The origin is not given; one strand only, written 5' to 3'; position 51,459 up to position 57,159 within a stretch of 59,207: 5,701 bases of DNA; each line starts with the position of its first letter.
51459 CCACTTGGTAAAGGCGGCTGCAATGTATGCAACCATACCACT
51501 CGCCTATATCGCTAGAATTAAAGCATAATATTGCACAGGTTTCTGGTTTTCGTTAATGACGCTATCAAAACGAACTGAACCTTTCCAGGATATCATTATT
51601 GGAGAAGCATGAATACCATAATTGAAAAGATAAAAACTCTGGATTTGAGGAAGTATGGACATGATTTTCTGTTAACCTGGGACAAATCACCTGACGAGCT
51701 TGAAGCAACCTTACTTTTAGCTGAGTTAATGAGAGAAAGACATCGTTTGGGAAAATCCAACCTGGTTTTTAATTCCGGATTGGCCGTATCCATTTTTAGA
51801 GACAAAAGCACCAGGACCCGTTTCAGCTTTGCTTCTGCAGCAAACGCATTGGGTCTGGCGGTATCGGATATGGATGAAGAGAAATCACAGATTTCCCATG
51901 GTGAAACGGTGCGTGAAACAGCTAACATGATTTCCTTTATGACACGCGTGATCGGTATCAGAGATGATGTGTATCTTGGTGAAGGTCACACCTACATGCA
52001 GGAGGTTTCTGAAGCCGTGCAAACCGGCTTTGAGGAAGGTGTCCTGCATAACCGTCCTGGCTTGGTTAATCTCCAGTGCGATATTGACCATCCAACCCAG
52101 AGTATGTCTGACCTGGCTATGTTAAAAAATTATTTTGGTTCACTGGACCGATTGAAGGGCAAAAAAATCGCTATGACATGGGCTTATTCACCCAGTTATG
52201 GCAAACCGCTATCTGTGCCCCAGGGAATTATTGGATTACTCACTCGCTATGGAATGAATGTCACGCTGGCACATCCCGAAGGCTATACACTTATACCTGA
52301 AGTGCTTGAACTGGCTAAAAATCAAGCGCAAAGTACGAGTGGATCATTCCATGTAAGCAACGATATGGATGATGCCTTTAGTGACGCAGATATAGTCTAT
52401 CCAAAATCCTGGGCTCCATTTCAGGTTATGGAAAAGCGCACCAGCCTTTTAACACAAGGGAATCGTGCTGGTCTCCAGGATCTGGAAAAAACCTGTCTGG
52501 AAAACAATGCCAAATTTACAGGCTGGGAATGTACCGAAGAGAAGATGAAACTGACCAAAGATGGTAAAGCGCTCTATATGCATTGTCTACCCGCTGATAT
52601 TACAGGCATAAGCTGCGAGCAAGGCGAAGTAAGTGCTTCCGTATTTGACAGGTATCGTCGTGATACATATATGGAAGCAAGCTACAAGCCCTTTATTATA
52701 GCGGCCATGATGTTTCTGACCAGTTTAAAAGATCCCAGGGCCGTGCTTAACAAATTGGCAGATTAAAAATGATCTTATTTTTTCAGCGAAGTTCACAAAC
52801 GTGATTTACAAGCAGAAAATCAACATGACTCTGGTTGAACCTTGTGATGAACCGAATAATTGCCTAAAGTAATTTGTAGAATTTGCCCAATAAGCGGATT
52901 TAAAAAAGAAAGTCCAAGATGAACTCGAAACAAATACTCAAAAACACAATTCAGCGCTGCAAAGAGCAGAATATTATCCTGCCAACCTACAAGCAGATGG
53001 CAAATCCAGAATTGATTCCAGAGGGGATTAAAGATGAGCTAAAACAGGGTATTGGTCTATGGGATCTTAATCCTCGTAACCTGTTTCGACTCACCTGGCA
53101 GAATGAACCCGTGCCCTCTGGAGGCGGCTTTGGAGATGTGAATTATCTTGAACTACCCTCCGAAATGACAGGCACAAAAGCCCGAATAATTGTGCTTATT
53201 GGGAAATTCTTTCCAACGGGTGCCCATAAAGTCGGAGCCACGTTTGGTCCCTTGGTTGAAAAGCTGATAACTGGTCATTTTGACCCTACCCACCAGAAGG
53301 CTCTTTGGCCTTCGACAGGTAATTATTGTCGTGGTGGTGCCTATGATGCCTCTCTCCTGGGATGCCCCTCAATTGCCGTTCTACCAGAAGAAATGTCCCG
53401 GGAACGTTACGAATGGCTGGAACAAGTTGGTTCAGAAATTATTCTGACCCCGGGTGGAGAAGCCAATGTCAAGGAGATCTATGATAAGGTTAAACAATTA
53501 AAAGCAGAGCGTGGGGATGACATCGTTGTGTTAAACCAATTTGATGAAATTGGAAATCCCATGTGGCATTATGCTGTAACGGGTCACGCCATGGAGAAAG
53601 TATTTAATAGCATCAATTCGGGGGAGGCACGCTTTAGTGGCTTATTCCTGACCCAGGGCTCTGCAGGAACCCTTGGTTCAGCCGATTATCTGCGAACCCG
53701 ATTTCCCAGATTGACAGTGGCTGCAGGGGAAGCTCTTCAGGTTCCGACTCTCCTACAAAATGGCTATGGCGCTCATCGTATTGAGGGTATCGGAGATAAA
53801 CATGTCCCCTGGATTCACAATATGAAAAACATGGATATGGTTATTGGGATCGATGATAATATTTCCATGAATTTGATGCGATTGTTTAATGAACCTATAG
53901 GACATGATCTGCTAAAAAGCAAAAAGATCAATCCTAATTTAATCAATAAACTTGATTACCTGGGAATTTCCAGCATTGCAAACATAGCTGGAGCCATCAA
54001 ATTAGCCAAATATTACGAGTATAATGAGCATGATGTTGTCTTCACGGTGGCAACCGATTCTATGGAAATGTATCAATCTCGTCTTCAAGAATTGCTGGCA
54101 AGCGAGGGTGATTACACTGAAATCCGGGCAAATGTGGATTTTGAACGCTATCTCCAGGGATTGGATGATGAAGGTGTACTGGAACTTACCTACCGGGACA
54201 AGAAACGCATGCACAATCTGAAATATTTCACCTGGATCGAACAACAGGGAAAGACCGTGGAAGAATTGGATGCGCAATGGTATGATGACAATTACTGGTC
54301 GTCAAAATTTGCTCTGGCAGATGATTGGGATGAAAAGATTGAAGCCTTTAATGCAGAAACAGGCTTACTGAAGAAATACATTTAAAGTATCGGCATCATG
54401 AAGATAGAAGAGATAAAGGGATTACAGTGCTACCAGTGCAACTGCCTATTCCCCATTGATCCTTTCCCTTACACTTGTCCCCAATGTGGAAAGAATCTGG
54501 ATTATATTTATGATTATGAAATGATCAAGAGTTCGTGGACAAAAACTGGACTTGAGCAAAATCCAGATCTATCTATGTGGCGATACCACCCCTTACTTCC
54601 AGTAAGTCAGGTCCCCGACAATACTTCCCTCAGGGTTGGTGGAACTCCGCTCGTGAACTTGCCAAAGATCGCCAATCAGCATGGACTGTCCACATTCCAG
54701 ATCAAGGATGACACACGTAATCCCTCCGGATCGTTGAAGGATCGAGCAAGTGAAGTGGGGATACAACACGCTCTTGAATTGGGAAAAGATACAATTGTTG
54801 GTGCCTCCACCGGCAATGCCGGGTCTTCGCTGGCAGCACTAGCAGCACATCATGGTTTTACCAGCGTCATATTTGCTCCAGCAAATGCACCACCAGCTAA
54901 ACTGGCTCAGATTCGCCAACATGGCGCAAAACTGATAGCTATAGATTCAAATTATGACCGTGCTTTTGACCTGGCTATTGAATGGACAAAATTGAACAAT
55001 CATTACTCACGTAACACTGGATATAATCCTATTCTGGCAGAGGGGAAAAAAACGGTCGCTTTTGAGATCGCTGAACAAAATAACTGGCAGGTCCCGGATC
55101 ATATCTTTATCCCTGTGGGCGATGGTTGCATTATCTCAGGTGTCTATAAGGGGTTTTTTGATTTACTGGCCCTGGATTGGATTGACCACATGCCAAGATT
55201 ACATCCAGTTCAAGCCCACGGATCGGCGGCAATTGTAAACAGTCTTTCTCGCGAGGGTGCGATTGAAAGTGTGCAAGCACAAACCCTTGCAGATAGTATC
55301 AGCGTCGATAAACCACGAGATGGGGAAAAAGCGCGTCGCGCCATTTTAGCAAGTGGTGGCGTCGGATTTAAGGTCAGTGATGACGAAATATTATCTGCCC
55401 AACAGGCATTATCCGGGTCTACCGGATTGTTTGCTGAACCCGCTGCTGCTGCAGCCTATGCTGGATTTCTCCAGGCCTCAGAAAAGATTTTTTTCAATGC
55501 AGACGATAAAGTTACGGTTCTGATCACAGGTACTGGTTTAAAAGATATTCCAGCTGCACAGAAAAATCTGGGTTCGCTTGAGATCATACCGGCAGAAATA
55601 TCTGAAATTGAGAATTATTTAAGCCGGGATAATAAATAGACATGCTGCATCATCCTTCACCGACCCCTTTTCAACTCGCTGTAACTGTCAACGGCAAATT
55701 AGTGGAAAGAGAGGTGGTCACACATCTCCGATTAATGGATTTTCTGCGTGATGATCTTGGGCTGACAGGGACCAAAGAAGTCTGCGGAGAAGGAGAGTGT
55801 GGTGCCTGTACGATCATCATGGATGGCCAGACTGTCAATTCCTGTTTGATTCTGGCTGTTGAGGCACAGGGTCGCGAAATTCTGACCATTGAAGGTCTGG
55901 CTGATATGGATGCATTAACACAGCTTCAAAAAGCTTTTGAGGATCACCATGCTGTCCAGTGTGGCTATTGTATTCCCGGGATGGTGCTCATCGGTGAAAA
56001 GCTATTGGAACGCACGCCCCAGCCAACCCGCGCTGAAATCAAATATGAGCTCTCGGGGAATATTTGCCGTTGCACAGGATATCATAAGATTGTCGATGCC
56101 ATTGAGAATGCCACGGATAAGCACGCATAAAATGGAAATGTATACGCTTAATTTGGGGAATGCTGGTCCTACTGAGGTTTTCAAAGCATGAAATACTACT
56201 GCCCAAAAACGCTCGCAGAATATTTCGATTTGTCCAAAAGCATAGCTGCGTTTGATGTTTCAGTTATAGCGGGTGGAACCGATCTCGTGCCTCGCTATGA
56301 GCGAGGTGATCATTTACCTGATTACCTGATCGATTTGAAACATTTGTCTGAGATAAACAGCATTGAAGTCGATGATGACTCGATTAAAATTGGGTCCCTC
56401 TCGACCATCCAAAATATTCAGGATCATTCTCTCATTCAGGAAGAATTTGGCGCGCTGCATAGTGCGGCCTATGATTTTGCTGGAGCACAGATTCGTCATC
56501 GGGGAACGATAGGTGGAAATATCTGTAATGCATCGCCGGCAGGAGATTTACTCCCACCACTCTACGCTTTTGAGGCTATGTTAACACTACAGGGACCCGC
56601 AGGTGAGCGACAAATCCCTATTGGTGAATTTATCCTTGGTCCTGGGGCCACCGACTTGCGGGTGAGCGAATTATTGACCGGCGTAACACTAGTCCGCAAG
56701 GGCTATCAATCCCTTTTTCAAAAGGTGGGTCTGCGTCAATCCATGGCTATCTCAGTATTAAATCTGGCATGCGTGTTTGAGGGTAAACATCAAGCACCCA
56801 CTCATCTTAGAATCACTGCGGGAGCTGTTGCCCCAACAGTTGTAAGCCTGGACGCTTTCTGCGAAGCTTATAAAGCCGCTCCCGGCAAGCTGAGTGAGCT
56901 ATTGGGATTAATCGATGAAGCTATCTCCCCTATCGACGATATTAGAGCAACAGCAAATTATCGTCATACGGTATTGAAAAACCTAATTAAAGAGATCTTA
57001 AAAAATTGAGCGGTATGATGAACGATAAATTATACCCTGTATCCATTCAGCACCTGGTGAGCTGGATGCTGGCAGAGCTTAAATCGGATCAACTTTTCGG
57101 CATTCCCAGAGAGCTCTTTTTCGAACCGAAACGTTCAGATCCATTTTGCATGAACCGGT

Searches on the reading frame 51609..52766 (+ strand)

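Call 67: search_protein_families(library=pfam, proteins=[window:51609-52766:+], max_evalue=0.00001)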
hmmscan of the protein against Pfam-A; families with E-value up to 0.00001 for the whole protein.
window:51609-52766:+ (385 aa): 2 families
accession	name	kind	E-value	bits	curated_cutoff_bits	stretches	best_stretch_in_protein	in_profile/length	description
PF02729.26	OTCace_N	-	1.4e-24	87.3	29.9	1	19-173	2-147/148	Aspartate/ornithine carbamoyltransferase, carbamoyl-P binding domain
PF00185.30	OTCace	-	7.2e-20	72.1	29.4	1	207-370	19-156/157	Aspartate/ornithine carbamoyltransferase, Asp/Orn binding domain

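Call 70: search_protein_families(library=ncbifam, proteins=[window:51609-52766:+], max_evalue=1e-30)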
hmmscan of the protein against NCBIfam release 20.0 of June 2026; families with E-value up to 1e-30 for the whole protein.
window:51609-52766:+ (385 aa): 5 families
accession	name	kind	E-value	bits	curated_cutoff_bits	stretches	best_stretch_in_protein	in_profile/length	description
NF005538.0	PRK07200.1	equivalog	1.1e-194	647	453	1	2-384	5-388/396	knotted carbamoyltransferase YgeW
TIGR03316.1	ygeW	equivalog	2.9e-189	628.9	500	1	2-384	2-385/391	knotted carbamoyltransferase YgeW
NF003384.0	PRK04523.1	equivalog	8.6e-35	120.4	288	1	20-329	6-296/336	N-acetylornithine carbamoyltransferase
TIGR00658.1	orni_carb_tr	equivalog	8.8e-34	117.1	280.85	0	19-270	2-227/304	ornithine carbamoyltransferase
NF001986.0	PRK00779.1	subfamily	3.8e-32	111.6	306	0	17-271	5-229/307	ornithine carbamoyltransferase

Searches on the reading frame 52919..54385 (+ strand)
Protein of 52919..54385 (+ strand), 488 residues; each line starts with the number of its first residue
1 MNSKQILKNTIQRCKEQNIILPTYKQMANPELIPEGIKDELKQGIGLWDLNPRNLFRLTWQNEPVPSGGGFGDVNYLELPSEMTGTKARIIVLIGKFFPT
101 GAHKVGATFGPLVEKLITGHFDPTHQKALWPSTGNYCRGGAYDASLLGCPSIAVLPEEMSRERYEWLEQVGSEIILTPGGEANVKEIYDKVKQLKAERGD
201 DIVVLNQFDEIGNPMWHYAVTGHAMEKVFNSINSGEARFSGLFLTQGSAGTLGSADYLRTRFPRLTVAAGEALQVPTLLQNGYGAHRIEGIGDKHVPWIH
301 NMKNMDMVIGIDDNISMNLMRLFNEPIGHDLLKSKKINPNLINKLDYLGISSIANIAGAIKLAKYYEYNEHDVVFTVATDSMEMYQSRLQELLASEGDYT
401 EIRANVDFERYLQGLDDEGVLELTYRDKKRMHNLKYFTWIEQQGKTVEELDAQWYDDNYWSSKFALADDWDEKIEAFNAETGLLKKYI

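Call 67: search_protein_families(library=pfam, proteins=[window:52919-54385:+], max_evalue=0.00001)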
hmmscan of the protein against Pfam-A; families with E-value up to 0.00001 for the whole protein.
window:52919-54385:+ (488 aa): 1 family
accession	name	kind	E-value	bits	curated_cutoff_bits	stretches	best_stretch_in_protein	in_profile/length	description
PF00291.31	PALP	-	1.4e-13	51.3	35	1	99-323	33-256/295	Pyridoxal-phosphate dependent enzyme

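Call 70: search_protein_families(library=ncbifam, proteins=[window:52919-54385:+], max_evalue=1e-30)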
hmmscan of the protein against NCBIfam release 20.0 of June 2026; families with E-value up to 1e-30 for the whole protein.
window:52919-54385:+ (488 aa): 0 families

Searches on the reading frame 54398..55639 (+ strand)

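Call 67: search_protein_families(library=pfam, proteins=[window:54398-55639:+], max_evalue=0.00001)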
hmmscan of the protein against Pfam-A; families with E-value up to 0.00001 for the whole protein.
window:54398-55639:+ (413 aa): 1 family
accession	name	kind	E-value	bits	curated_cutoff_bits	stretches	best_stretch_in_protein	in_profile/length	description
PF00291.31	PALP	-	6.4e-68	229.7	35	1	77-378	2-295/295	Pyridoxal-phosphate dependent enzyme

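Call 70: search_protein_families(library=ncbifam, proteins=[window:54398-55639:+], max_evalue=1e-30)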
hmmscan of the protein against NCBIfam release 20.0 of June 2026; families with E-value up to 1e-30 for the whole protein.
window:54398-55639:+ (413 aa): 6 families
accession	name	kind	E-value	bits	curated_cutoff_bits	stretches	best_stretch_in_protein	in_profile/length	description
NF006050.0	PRK08197.1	equivalog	2e-79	267.3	303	1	4-389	4-390/406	threonine synthase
NF004170.0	PRK05638.1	equivalog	6.6e-72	242.5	421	1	10-385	3-360/442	threonine synthase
TIGR00260.1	thrC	equivalog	3.8e-56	190.7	167.1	1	60-383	1-338/340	threonine synthase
NF006205.0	PRK08329.1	equivalog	7e-49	166.7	358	1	9-382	2-345/347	threonine synthase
NF005035.0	PRK06450.1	equivalog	1.9e-47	161.7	301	1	23-382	17-336/338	threonine synthase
NF004996.0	PRK06381.1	equivalog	3.9e-45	154.3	266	1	79-378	12-316/319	threonine synthase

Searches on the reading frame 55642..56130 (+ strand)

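Call 67: search_protein_families(library=pfam, proteins=[window:55642-56130:+], max_evalue=0.00001)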
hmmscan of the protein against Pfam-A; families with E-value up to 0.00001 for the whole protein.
window:55642-56130:+ (162 aa): 2 families
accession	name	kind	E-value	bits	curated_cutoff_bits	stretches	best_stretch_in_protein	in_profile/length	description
PF01799.25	Fer2_2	-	5.8e-30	103.7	30.3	1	82-155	1-75/75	[2Fe-2S] binding domain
PF00111.32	Fer2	-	2.6e-07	30.9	21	1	14-68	1-55/77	2Fe-2S iron-sulfur cluster binding domain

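Call 70: search_protein_families(library=ncbifam, proteins=[window:55642-56130:+], max_evalue=1e-30)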
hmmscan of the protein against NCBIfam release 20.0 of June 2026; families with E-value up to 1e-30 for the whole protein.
window:55642-56130:+ (162 aa): 9 families
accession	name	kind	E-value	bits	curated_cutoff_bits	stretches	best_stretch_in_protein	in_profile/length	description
NF041020.1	glyceraldDH_gamma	equivalog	7.1e-56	188.3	290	1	11-160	12-161/164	glyceraldehyde dehydrogenase subunit gamma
NF043084.2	XdhC_XDHase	equivalog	3.3e-53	179.3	217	1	12-158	3-150/151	xanthine dehydrogenase subunit XdhC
TIGR03193.1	4hydroxCoAred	equivalog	6.1e-53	178.7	257.8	1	12-157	2-147/148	4-hydroxybenzoyl-CoA reductase subunit gamma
TIGR03198.1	pucE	equivalog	2.7e-48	163.2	254.3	1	11-158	3-149/151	xanthine dehydrogenase subunit E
TIGR03311.1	Se_dep_XDH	equivalog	3.9e-46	157.6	830.45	1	15-158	4-144/848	selenium-dependent xanthine dehydrogenase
NF008514.0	PRK11433.1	equivalog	2.6e-43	148.1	322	1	6-115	47-156/218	aldehyde dehydrogenase iron-sulfur subunit PaoA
NF007387.0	PRK09908.1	equivalog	2.1e-42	144.3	212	1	12-158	9-156/159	xanthine dehydrogenase iron sulfur-binding subunit XdhC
NF045668.1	pterin_aldehy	equivalog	6.4e-42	143.6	1100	1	14-158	5-152/905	molybdopterin-dependent aldehyde oxidoreductase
TIGR02963.1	xanthine_xdhA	equivalog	4e-40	137.8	467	1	17-160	6-160/468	xanthine dehydrogenase small subunit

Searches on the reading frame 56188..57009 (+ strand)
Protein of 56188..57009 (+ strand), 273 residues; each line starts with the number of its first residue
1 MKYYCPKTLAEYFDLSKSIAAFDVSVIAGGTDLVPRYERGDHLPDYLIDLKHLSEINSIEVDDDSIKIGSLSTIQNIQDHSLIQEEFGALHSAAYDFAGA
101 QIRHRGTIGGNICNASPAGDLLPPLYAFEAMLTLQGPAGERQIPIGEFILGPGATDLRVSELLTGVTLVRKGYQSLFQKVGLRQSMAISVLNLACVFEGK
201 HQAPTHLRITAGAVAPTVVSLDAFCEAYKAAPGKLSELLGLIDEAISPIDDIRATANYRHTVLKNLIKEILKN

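Call 67: search_protein_families(library=pfam, proteins=[window:56188-57009:+], max_evalue=0.00001)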
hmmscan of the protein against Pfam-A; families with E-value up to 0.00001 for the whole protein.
window:56188-57009:+ (273 aa): 2 families
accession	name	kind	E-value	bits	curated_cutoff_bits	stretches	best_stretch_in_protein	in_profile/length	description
PF00941.27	FAD_binding_5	-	1.2e-44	152.6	27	1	2-167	4-166/170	FAD binding domain in molybdopterin dehydrogenase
PF03450.22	CO_deh_flav_C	-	9.1e-11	42.2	25.5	1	181-272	6-100/102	CO dehydrogenase flavoprotein C-terminal domain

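Call 70: search_protein_families(library=ncbifam, proteins=[window:56188-57009:+], max_evalue=1e-30)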
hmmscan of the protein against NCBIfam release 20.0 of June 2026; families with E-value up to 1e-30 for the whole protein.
window:56188-57009:+ (273 aa): 5 families
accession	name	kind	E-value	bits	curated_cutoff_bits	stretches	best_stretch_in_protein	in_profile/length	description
NF043083.1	XdhB_XDHase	equivalog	3.4e-50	170.8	310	1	2-272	6-281/289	xanthine dehydrogenase subunit XdhB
NF007427.0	PRK09971.1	equivalog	5.8e-45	153.7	287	1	3-272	7-281/292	xanthine dehydrogenase FAD-binding subunit XdhB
NF041019.1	glyceraldDH_beta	equivalog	5.6e-39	134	350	1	2-272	7-278/280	glyceraldehyde dehydrogenase subunit beta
TIGR02963.1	xanthine_xdhA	equivalog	1.7e-34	119.3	467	1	3-269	195-463/468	xanthine dehydrogenase small subunit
TIGR03195.1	4hydrxCoA_B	equivalog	7.4e-32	110.7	404.55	0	23-114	25-116/321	4-hydroxybenzoyl-CoA reductase subunit beta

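Call 75: find_encoding_contigs(protein=window:56188-57009:+, flank=10000, max_places=4)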
Protein window:56188-57009:+ (273 aa): 2 contigs read that carry it; 2 places shown.
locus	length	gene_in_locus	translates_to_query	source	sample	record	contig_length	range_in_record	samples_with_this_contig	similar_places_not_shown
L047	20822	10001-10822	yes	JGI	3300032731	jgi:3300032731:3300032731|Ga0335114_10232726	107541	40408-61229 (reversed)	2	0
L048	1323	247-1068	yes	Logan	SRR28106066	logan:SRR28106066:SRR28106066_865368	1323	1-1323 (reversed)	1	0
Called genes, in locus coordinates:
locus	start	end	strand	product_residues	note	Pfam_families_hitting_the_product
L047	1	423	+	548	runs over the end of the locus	PF01979:Amidohydro_1, PF13382:Adenine_deam_C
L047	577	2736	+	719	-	PF01315:Ald_Xan_dh_C, PF02738:MoCoBD_1, PF20256:MoCoBD_2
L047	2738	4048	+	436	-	PF07969:Amidohydro_3 (faint), PF01979:Amidohydro_1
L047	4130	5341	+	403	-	PF01546:Peptidase_M20, PF07687:M20_dimer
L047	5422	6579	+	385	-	PF02729:OTCace_N, PF00185:OTCace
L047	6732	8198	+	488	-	PF00291:PALP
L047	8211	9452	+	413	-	PF00291:PALP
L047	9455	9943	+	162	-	PF00111:Fer2 (weak), PF01799:Fer2_2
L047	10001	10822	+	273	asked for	PF00941:FAD_binding_5, PF03450:CO_deh_flav_C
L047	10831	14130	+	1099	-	PF13738:Pyr_redox_3 (faint), PF14691:Fer4_20, PF01946:Thi4 (faint), PF00070:Pyr_redox (faint), PF01266:DAO (weak), PF07992:Pyr_redox_2, PF13450:NAD_binding_8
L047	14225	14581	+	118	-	PF05635:23S_rRNA_IVP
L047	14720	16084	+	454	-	PF01979:Amidohydro_1, PF07969:Amidohydro_3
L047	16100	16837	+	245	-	PF00941:FAD_binding_5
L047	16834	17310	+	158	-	PF00111:Fer2, PF13085:Fer2_3 (weak), PF01799:Fer2_2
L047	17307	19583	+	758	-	PF01315:Ald_Xan_dh_C, PF02738:MoCoBD_1, PF20256:MoCoBD_2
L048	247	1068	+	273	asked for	PF00941:FAD_binding_5, PF03450:CO_deh_flav_C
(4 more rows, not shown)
